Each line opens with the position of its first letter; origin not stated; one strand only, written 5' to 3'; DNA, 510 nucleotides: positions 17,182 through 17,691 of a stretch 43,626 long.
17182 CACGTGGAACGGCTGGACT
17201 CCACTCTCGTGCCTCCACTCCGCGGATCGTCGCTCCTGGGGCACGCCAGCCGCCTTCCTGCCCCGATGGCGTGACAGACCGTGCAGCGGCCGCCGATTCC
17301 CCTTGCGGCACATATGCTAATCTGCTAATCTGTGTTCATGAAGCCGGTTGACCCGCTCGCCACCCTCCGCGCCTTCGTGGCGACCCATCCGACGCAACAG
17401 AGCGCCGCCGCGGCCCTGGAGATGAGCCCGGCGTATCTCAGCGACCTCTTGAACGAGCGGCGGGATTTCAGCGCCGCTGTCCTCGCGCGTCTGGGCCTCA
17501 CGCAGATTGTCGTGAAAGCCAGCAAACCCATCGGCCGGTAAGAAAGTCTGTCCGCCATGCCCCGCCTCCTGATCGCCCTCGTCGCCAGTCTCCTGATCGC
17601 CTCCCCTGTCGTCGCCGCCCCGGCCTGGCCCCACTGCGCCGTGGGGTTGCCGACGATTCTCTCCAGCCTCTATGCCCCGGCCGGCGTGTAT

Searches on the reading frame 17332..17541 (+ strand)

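Call 35: search_protein_families(library=pfam, proteins=[window:17332-17541:+], max_evalue=0.05)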
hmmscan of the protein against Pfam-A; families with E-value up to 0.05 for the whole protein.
window:17332-17541:+ (69 aa): 2 families
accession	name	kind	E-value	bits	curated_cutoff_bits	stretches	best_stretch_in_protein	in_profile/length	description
PF13560.12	HTH_31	-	0.00027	21.6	27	1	21-54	16-50/64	Helix-turn-helix domain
PF01381.28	HTH_3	-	0.00071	20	23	1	21-54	11-44/55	Helix-turn-helix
